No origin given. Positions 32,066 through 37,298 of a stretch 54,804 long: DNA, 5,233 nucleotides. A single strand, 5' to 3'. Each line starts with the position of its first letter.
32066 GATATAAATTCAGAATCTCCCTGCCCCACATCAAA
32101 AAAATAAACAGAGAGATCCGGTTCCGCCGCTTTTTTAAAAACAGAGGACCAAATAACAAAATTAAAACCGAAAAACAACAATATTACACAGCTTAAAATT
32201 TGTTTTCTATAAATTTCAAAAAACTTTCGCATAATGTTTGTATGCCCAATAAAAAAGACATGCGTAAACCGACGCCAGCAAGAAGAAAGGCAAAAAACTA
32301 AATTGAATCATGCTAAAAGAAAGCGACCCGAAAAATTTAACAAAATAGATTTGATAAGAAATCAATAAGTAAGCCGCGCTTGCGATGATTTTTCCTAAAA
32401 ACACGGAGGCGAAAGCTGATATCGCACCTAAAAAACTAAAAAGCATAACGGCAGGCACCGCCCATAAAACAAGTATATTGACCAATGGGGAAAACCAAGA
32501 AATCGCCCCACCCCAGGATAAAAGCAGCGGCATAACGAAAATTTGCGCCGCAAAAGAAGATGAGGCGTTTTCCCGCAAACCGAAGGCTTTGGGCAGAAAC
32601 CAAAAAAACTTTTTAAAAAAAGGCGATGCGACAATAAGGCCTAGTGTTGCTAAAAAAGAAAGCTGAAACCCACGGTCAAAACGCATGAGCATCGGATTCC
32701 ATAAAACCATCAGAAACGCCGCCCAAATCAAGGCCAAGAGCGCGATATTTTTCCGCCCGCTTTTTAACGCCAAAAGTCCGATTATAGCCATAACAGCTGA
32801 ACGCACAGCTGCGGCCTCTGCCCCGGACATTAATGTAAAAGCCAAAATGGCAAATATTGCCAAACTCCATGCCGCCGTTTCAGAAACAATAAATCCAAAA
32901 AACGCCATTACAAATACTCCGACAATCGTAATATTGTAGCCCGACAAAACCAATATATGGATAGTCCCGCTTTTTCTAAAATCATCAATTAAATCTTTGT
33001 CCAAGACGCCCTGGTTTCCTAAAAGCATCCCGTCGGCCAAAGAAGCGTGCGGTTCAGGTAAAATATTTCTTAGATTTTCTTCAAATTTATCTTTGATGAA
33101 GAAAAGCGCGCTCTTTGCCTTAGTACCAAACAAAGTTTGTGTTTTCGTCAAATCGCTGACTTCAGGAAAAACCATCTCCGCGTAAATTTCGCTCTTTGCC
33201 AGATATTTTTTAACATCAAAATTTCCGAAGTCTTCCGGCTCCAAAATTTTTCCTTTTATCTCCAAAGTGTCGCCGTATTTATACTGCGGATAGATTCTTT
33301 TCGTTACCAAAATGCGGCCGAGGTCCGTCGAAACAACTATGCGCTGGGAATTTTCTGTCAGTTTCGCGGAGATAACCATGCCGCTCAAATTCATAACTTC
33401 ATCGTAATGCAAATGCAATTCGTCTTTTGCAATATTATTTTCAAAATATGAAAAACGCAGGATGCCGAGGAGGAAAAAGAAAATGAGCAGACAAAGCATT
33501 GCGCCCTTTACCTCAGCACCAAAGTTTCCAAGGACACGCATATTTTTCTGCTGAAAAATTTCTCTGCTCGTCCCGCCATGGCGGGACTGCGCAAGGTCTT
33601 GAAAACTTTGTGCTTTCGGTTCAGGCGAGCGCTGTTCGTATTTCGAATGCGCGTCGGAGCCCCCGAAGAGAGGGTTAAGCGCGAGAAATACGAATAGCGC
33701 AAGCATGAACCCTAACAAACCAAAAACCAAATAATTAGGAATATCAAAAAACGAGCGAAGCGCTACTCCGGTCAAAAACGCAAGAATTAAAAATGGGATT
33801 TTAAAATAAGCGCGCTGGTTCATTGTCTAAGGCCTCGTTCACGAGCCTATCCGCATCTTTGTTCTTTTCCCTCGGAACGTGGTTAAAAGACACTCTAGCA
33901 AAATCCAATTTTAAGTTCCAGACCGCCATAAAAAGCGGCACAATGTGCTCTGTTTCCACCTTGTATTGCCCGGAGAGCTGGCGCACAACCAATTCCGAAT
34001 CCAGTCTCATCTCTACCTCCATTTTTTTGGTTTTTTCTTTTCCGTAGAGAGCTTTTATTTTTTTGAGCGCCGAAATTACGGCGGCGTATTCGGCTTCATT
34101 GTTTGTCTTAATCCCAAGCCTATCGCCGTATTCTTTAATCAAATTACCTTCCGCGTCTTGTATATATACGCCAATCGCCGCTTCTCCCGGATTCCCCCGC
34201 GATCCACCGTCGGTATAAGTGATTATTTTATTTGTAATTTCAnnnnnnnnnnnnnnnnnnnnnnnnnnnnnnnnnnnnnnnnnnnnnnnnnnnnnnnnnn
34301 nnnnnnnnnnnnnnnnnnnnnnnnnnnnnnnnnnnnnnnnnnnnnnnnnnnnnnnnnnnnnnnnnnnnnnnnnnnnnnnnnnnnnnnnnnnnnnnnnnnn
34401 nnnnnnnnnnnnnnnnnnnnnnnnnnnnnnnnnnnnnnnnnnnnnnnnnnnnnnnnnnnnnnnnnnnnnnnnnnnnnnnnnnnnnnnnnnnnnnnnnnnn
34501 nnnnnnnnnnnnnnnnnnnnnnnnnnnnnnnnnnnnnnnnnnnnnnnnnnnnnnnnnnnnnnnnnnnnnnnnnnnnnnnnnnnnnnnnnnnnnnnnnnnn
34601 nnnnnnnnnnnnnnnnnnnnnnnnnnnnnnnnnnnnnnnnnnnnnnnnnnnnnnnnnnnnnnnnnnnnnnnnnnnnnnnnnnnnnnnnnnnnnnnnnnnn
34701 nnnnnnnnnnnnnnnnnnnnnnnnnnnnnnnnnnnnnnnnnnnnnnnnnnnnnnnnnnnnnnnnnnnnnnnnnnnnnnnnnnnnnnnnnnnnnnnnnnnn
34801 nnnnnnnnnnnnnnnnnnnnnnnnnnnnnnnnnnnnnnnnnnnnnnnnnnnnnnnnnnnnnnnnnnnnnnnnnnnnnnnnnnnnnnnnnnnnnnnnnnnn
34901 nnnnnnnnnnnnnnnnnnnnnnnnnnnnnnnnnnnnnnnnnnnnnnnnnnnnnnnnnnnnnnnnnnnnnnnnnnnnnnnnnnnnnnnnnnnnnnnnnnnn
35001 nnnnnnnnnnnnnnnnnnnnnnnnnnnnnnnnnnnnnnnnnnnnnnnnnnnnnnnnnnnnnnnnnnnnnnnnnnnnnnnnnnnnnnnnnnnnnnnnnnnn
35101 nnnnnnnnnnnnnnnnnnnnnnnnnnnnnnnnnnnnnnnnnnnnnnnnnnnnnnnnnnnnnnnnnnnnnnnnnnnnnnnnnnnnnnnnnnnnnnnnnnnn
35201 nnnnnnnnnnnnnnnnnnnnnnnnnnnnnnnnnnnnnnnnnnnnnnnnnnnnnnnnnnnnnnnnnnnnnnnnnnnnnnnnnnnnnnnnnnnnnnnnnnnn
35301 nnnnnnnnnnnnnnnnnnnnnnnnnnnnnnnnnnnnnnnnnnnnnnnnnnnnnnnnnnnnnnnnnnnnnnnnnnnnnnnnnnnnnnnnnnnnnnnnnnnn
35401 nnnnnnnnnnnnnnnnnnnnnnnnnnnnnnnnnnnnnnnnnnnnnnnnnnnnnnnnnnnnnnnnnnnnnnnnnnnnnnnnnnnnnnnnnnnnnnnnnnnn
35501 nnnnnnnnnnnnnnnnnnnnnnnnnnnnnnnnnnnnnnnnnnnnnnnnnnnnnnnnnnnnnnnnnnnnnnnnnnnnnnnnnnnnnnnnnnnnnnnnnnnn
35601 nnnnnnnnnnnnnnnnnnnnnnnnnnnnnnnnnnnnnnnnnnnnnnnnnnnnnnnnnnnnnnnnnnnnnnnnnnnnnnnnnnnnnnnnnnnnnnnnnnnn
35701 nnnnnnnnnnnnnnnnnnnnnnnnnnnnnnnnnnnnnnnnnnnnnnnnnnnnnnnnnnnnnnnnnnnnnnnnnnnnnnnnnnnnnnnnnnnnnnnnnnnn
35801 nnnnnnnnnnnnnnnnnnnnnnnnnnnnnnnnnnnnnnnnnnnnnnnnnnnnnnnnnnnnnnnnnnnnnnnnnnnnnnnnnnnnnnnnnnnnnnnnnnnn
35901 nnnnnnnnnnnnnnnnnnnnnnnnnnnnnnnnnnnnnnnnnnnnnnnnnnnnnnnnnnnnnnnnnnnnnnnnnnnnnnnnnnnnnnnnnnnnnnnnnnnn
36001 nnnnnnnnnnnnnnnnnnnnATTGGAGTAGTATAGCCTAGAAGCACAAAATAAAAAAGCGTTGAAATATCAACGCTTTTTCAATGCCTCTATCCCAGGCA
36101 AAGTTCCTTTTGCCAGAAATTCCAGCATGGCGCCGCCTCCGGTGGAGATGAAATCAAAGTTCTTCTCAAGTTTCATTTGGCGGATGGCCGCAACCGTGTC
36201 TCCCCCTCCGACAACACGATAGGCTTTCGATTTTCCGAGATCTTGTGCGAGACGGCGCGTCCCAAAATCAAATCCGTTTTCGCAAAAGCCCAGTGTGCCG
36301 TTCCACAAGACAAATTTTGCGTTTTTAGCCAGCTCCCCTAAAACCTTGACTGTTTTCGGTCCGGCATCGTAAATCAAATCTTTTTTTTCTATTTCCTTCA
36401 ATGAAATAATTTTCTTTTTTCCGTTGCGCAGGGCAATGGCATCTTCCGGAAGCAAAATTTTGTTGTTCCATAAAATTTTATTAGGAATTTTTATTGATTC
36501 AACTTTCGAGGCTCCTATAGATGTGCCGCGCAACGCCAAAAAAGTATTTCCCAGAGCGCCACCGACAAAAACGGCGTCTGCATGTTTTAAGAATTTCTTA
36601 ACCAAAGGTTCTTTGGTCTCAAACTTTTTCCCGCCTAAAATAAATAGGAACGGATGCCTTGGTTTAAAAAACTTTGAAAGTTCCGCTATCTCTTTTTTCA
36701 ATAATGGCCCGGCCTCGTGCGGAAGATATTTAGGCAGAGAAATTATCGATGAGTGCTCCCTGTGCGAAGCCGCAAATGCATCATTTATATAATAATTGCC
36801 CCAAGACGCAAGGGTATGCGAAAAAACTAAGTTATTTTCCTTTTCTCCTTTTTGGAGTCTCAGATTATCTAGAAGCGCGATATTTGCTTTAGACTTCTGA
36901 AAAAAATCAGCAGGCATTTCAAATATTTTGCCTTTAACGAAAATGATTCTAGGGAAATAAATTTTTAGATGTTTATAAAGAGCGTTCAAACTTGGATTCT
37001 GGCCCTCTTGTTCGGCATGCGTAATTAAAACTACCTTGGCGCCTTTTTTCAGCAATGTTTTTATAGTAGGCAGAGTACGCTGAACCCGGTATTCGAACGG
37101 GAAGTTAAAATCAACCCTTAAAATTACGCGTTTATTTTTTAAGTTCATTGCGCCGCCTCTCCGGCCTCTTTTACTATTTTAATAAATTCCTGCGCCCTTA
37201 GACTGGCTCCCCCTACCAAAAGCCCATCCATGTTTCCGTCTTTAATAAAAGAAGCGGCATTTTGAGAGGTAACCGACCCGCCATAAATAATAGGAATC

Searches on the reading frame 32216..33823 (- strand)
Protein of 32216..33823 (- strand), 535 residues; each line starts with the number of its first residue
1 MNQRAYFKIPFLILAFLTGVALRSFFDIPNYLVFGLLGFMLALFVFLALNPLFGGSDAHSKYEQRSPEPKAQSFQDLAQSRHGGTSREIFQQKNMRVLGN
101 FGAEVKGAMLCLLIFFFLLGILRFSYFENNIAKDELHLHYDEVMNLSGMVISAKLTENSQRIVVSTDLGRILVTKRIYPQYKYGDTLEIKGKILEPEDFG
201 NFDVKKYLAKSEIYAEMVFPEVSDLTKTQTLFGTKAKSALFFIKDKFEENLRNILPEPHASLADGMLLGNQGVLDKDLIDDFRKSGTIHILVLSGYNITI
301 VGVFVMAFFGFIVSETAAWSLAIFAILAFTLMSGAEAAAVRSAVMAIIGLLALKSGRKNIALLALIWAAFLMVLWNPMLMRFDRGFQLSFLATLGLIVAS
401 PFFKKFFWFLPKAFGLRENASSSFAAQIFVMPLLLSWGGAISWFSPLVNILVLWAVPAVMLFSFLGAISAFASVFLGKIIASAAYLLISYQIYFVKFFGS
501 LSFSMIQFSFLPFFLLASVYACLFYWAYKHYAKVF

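Call 45: find_homologous_proteins(query=window:32216-33823:-, max_evalue=1e-20)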
Query window:32216-33823:- (535 aa): 1416 proteins with E <= 1e-20 among 8000 candidates; the best 120 are listed.
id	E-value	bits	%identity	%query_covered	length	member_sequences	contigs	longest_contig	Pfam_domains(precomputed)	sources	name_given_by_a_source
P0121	0.0e+0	1164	100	100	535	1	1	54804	PF13567.12,PF03772.22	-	-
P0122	2.5e-254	863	74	100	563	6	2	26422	PF13567.12,PF03772.22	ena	-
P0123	7.6e-220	750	68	100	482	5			PF13567.12,PF03772.22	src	-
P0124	1.9e-208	712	66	100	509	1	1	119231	PF13567.12,PF03772.22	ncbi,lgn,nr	ncbi:MAG: ComEC/Rec2 family competence protein [bacterium]|nr:ComEC/Rec2 family competence protein [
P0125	2.3e-207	708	63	100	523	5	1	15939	PF13567.12,PF03772.22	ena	-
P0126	2.0e-206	705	65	100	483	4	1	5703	PF13567.12,PF03772.22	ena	-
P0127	9.8e-193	660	60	100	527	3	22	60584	PF13567.12,PF03772.22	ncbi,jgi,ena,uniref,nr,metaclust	ncbi:hypothetical protein A2W54_01605 [Candidatus Giovannonibacteria bacterium RIFCSPHIGHO2_02_43_13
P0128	5.9e-186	638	60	95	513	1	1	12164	PF13567.12,PF03772.22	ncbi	-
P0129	3.7e-174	599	57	98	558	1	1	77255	PF03772.22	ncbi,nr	ncbi:ComEC/Rec2 family competence protein [Candidatus Giovannonibacteria bacterium]|nr:ComEC/Rec2 fa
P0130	3.9e-170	586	56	98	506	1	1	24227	PF13567.12,PF03772.22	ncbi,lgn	-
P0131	1.3e-157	544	54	94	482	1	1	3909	PF13567.12,PF03772.22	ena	-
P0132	5.0e-157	542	55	94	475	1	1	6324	PF13567.12,PF03772.22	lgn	-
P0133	2.5e-156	540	54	92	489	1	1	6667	PF13567.12,PF03772.22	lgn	-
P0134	1.1e-153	531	53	92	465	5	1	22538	PF13567.12,PF03772.22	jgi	-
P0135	6.9e-153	529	60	73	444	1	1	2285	PF13567.12,PF03772.22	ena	-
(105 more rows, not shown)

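Call 47: find_encoding_contigs(protein=P0126, flank=3000, max_places=1)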
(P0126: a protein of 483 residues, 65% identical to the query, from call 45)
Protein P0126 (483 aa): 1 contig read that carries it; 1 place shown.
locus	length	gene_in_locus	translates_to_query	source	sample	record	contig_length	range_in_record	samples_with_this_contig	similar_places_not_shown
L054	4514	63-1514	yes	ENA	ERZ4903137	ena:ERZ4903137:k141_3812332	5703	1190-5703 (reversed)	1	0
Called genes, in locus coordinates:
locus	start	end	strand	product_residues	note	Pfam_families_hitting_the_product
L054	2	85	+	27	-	?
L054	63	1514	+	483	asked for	PF13567:DUF4131, PF03772:Competence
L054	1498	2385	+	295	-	PF25281:MBL_MAP1B, PF00753:Lactamase_B, PF16661:Lactamase_B_6 (weak), PF12706:Lactamase_B_2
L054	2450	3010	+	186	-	PF20803:PaaX_M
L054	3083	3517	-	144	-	-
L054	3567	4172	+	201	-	PF00334:NDK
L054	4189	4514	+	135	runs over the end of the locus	PF09997:DUF2238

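Call 48: find_encoding_contigs(protein=P0125, flank=3000, max_places=1)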
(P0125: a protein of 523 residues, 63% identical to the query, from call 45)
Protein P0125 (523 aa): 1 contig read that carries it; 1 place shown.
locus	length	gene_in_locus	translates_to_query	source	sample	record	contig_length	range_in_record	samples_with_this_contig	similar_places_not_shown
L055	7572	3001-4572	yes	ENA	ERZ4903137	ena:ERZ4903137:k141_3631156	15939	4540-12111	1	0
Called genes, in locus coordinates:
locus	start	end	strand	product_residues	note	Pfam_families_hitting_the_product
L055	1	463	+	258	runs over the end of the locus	-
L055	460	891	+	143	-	PF02452:PemK_toxin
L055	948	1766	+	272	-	-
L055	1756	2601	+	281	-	PF02272:DHHA1 (weak)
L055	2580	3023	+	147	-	PF00075:RNase_H, PF13456:RVT_3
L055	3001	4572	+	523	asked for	PF13567:DUF4131, PF03772:Competence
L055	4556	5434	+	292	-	PF25281:MBL_MAP1B (weak), PF00753:Lactamase_B, PF12706:Lactamase_B_2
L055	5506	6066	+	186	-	PF20803:PaaX_M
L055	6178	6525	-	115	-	PF05014:Nuc_deoxyrib_tr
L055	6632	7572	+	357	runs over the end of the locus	PF13207:AAA_17 (faint), PF00406:ADK (weak)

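Call 49: find_encoding_contigs(protein=P0122, flank=10000, max_places=1)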
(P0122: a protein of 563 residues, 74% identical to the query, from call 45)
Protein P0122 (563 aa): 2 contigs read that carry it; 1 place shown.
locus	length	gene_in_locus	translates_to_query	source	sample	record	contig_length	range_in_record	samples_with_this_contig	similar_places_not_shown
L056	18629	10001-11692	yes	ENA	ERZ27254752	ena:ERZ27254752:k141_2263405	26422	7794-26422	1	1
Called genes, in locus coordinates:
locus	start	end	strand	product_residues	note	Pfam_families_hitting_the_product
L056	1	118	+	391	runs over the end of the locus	PF00344:SecY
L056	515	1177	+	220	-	PF00078:RVT_1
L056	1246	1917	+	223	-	PF00406:ADK, PF13207:AAA_17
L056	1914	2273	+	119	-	PF00557:Peptidase_M24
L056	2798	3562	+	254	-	PF13641:Glyco_tranf_2_3, PF00535:Glycos_transf_2, PF10111:Glyco_tranf_2_2 (weak)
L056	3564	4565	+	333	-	PF01087:GalP_UDP_transf, PF02744:GalP_UDP_tr_C, PF01230:HIT (weak)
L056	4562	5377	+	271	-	PF04909:Amidohydro_2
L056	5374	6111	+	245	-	PF00121:TIM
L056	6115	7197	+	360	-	PF00162:PGK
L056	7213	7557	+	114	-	-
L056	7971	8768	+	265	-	-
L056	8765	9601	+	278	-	PF02272:DHHA1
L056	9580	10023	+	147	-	PF00075:RNase_H, PF13456:RVT_3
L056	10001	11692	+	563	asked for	PF13567:DUF4131, PF03772:Competence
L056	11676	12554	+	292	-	PF25281:MBL_MAP1B (weak), PF00753:Lactamase_B, PF12706:Lactamase_B_2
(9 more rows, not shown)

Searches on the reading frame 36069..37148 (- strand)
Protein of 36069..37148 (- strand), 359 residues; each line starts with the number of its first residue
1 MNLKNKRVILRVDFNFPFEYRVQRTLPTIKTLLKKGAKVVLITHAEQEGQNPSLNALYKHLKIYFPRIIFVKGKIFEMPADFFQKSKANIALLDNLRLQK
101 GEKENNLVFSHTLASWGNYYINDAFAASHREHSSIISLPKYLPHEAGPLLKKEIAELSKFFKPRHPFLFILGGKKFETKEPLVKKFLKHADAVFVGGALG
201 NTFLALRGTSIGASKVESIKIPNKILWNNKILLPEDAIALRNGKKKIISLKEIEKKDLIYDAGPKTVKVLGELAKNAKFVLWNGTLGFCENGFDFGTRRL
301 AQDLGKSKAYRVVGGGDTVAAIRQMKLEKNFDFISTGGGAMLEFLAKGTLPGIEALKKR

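Call 57: search_protein_families(library=pfam, proteins=[window:36069-37148:-], max_evalue=0.00001)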
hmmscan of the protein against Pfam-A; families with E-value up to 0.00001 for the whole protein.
window:36069-37148:- (359 aa): 1 family
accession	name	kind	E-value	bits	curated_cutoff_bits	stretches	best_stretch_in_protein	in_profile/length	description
PF00162.24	PGK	-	9.4e-92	308.3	27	1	2-346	5-377/379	Phosphoglycerate kinase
